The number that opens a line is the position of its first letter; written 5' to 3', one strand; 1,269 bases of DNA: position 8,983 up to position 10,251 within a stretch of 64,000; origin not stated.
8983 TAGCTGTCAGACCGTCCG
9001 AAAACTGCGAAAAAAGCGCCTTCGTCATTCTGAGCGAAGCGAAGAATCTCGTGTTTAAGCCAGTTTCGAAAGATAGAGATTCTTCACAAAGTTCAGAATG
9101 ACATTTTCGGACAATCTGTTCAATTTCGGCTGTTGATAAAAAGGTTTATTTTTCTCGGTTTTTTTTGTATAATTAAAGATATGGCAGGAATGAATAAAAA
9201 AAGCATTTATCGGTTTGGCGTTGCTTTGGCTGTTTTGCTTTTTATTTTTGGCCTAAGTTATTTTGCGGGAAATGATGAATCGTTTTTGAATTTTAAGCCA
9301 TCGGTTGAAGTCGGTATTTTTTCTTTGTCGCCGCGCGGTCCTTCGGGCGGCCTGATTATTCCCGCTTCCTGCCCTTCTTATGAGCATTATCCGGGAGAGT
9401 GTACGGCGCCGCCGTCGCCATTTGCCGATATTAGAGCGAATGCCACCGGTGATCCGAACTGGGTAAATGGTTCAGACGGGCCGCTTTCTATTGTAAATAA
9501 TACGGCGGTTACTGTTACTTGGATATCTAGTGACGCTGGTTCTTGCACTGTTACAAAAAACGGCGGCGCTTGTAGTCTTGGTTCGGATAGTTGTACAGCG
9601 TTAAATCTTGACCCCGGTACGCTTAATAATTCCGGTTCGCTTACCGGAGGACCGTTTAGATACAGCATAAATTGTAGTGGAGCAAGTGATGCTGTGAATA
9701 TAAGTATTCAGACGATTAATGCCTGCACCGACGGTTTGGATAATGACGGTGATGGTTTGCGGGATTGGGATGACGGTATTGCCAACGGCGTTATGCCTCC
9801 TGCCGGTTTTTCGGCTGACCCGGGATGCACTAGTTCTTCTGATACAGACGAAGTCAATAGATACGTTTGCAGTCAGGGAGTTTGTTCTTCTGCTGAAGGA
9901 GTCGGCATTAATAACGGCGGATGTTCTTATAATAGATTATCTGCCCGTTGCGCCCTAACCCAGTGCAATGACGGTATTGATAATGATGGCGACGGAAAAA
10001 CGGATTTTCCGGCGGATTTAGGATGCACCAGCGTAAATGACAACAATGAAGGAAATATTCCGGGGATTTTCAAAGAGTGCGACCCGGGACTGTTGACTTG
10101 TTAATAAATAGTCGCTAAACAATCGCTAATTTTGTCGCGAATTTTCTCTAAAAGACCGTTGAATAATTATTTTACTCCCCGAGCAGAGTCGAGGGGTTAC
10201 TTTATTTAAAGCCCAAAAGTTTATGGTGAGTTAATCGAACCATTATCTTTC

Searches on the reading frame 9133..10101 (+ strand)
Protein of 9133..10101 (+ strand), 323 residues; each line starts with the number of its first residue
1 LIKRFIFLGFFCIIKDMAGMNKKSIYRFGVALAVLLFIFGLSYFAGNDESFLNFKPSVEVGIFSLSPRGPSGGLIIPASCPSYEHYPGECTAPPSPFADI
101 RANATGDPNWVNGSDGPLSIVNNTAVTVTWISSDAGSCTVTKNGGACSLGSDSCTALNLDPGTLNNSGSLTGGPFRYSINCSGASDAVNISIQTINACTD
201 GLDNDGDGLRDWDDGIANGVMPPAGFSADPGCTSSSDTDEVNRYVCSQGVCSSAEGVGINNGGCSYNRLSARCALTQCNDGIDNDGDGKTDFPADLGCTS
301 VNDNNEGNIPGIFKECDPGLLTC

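Call 64: search_protein_families(library=pfam, proteins=[window:9133-10101:+], max_evalue=0.01)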
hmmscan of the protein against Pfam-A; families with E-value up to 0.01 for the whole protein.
window:9133-10101:+ (323 aa): 0 families

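Call 87: search_protein_families(library=ncbifam, proteins=[window:9133-10101:+], max_evalue=0.001)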
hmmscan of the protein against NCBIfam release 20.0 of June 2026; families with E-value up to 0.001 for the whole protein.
window:9133-10101:+ (323 aa): 1 family
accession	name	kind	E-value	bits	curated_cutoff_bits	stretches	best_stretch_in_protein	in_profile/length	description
NF033662.1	acid_disulf_rpt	repeat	4.4e-09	35.9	41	1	276-300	5-28/32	acidic double-disulfide repeat-containing protein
